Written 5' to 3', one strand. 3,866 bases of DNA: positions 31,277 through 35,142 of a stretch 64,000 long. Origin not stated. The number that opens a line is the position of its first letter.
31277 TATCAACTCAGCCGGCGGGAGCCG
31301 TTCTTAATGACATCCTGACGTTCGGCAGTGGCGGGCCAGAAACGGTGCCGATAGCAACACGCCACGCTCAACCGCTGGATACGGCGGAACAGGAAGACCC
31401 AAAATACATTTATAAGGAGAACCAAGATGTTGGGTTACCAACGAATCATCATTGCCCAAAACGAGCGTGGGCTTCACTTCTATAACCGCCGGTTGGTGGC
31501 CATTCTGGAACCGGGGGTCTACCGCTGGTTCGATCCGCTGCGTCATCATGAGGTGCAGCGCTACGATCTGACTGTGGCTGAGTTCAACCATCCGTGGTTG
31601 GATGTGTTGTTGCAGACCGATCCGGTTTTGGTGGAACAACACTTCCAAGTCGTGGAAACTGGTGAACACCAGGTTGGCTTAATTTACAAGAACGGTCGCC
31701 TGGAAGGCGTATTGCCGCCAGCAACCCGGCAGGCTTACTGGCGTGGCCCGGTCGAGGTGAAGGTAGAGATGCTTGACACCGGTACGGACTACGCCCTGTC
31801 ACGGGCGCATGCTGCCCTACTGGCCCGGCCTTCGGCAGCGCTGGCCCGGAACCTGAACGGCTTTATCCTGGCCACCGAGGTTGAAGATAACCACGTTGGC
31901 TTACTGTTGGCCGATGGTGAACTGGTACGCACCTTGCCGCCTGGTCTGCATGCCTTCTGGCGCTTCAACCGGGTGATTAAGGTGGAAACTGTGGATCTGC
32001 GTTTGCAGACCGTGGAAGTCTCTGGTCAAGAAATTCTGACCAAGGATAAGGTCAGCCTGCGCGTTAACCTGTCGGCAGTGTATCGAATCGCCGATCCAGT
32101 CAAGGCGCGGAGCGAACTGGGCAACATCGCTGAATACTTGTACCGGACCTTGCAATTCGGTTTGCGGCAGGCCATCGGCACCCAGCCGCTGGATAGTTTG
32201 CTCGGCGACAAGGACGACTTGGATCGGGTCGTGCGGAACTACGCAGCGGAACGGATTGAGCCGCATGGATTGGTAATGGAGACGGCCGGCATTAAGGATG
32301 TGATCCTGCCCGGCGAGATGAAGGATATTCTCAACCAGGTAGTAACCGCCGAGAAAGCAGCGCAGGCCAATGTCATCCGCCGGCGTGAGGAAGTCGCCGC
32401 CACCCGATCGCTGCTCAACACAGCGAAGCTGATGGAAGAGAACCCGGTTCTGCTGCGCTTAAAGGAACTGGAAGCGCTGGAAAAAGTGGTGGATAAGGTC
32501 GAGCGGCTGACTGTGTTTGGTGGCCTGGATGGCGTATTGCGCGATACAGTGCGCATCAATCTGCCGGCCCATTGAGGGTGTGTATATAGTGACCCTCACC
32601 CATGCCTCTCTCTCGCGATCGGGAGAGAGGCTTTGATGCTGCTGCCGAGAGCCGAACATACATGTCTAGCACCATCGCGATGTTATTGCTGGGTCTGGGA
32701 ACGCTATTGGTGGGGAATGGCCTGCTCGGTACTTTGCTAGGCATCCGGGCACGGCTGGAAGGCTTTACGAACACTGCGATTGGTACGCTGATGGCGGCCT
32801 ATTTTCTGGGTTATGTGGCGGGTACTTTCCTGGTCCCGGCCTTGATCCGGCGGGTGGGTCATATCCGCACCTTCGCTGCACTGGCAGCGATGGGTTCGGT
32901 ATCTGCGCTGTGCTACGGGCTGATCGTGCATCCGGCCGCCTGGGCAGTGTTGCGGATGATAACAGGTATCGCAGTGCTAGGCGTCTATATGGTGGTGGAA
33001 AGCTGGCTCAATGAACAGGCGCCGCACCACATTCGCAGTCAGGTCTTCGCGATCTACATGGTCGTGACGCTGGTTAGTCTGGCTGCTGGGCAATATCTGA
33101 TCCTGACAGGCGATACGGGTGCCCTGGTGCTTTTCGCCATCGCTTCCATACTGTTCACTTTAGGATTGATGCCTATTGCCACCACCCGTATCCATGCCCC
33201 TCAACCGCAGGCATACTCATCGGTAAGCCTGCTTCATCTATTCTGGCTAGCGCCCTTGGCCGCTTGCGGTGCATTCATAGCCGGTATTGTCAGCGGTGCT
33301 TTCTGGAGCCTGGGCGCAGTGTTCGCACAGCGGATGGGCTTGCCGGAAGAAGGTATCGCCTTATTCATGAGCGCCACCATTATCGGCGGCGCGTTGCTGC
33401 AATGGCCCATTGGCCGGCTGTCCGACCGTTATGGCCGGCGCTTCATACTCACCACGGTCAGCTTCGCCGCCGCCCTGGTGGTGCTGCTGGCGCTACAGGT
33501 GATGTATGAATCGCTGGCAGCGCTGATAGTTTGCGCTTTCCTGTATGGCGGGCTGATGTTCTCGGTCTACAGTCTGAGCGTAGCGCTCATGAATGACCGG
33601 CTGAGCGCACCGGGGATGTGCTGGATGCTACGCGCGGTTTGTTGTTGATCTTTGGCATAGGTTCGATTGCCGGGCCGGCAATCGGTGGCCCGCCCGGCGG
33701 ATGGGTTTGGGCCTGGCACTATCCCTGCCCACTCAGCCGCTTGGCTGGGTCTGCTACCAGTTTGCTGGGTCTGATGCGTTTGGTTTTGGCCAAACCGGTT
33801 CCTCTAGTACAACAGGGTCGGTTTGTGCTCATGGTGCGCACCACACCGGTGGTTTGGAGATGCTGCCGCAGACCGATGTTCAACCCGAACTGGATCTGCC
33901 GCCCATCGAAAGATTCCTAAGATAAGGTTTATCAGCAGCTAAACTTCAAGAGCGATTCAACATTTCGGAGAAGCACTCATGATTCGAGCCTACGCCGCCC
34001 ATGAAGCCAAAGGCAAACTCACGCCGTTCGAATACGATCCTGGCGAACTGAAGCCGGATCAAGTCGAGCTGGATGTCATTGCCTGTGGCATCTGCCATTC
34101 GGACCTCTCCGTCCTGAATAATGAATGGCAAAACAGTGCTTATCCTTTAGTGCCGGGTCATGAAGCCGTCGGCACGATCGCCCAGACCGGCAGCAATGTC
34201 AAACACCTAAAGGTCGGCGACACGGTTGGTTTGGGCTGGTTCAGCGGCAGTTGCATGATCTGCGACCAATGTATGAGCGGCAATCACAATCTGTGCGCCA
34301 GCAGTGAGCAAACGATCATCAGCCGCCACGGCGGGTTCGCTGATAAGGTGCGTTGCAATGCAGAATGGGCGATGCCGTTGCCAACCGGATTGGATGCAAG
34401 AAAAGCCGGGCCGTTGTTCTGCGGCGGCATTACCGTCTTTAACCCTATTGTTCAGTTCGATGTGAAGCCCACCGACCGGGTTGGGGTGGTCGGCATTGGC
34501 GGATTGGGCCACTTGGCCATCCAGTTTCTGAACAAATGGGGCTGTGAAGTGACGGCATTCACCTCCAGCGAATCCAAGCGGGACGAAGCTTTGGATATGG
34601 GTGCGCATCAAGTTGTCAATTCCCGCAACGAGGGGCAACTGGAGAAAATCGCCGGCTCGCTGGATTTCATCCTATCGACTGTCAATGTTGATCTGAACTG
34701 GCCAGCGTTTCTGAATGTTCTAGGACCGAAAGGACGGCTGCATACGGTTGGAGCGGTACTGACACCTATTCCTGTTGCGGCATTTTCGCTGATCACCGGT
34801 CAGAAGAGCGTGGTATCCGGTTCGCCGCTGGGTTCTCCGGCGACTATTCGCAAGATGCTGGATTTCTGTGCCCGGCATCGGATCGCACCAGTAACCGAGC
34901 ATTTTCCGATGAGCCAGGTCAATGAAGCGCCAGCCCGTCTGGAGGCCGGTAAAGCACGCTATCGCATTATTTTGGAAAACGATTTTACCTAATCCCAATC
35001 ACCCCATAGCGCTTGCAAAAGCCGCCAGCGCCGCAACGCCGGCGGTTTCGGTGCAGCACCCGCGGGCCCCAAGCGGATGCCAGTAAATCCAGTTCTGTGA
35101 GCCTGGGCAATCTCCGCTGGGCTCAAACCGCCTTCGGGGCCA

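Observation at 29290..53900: A 24-kb tract where most genes are full length but carry many small frameshifts, mixed with intact genes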

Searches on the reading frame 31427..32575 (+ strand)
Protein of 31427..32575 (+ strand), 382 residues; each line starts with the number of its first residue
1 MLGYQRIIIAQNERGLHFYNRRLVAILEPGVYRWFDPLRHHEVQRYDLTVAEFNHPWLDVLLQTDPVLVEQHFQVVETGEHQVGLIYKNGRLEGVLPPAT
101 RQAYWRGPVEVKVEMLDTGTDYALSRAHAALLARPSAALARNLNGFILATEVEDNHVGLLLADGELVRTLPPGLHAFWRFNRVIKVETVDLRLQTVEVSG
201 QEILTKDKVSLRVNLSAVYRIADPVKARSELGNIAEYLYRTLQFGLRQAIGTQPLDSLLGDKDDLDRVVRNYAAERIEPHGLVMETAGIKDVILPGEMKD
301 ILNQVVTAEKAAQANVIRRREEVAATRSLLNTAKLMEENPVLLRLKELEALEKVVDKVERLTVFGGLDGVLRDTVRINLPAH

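Call 5: find_encoding_contigs(protein=window:31427-32575:+, flank=10000, max_places=10)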
Protein window:31427-32575:+ (382 aa): 16 contigs read that carry it; 10 places shown.
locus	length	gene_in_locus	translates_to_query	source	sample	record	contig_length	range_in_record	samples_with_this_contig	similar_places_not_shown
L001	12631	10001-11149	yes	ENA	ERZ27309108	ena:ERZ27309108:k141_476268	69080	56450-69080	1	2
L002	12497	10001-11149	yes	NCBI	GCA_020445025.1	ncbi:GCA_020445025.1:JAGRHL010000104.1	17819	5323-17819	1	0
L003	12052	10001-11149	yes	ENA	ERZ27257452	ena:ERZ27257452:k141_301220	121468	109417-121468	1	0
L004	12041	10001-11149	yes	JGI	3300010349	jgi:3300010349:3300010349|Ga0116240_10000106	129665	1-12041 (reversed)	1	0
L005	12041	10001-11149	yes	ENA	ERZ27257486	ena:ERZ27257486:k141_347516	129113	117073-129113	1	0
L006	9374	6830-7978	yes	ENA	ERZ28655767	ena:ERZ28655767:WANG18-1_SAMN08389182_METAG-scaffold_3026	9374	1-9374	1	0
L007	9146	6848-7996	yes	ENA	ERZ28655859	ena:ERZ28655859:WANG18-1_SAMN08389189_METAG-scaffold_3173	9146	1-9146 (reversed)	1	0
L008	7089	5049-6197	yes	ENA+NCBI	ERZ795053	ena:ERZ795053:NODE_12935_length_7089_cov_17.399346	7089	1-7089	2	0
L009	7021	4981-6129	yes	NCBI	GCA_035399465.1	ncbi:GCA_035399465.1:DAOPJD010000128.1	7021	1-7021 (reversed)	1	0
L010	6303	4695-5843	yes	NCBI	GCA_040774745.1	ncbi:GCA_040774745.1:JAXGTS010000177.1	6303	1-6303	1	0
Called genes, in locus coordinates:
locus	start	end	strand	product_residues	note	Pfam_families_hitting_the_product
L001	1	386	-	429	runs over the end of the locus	PF06689:zf-C4_ClpX, PF01078:Mg_chelatase (faint), PF05496:RuvB_N (faint), PF00004:AAA, PF07724:AAA_2, PF07728:AAA_5 (weak), PF13401:AAA_22 (weak), PF10431:ClpB_D2-small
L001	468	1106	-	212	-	PF00574:CLP_protease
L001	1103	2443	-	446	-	PF05697:Trigger_N, PF05698:Trigger_C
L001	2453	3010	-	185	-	-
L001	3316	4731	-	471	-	PF01406:tRNA-synt_1e, PF01921:tRNA-synt_1f (faint), PF09334:tRNA-synt_1g (faint), PF00133:tRNA-synt_1 (weak), PF09190:DALR_2, PF23493:CysS_C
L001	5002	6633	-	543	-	PF00005:ABC_tran, PF13191:AAA_16 (faint), PF13401:AAA_22 (faint), PF13555:AAA_29 (faint), PF00005:ABC_tran, PF02463:SMC_N, PF13304:AAA_21 (weak), PF08352:oligo_HPY (weak)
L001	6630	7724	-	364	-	PF10023:Aminopep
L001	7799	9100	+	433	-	PF01743:PolyA_pol, PF12627:PolyA_pol_RNAbd, PF01966:HD (weak)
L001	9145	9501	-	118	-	-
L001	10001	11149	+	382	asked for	PF01145:Band_7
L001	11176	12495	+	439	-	PF00083:Sugar_tr (weak), PF07690:MFS_1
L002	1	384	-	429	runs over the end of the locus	PF06689:zf-C4_ClpX, PF01078:Mg_chelatase (faint), PF05496:RuvB_N (faint), PF00004:AAA, PF07724:AAA_2, PF07728:AAA_5 (weak), PF13401:AAA_22 (weak), PF10431:ClpB_D2-small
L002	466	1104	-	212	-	PF00574:CLP_protease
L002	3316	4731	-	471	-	PF01406:tRNA-synt_1e, PF01921:tRNA-synt_1f (faint), PF09334:tRNA-synt_1g (faint), PF00133:tRNA-synt_1 (weak), PF09190:DALR_2, PF23493:CysS_C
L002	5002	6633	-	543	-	PF00005:ABC_tran, PF13191:AAA_16 (faint), PF13401:AAA_22 (faint), PF13555:AAA_29 (faint), PF00005:ABC_tran, PF02463:SMC_N, PF13304:AAA_21 (weak), PF08352:oligo_HPY (weak)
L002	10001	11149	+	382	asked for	PF01145:Band_7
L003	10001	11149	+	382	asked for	PF01145:Band_7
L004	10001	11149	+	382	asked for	PF01145:Band_7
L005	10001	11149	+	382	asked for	PF01145:Band_7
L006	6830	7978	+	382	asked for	PF01145:Band_7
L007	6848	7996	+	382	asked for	PF01145:Band_7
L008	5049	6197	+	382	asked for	PF01145:Band_7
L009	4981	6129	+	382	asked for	PF01145:Band_7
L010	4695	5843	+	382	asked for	PF01145:Band_7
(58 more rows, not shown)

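Call 34: search_protein_families(library=pfam, proteins=[L001:9145-9501:-], max_evalue=0.001)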
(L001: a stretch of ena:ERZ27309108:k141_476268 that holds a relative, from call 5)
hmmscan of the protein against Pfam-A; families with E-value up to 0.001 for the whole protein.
L001:9145-9501:- (118 aa): 0 families

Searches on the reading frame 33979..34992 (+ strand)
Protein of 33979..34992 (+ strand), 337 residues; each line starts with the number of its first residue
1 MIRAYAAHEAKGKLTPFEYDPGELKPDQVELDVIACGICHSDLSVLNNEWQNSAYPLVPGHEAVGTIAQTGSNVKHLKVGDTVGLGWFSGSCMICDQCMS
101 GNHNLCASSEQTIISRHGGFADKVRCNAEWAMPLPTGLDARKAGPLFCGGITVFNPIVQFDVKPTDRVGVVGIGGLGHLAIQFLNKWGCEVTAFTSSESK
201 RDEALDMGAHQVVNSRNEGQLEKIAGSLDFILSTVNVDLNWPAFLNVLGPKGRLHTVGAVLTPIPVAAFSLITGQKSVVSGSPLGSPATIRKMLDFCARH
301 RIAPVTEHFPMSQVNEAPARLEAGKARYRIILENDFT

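Call 10: find_encoding_contigs(protein=window:33979-34992:+, flank=10000, max_places=8)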
Protein window:33979-34992:+ (337 aa): no gene with exactly this product is on record in the collection.

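Call 34: search_protein_families(library=pfam, proteins=[window:33979-34992:+], max_evalue=0.001)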
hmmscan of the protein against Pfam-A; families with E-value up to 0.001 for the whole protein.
window:33979-34992:+ (337 aa): 3 families
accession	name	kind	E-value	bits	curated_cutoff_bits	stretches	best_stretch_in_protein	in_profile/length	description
PF08240.17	ADH_N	-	2.6e-26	92.3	23.5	1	25-135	1-103/104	Alcohol dehydrogenase GroES-like domain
PF00107.32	ADH_zinc_N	-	1.3e-21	77.4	31.8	1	175-298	1-128/129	Zinc-binding dehydrogenase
PF13602.12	ADH_zinc_N_2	-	3.7e-09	38.1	27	1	207-331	1-133/134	Zinc-binding dehydrogenase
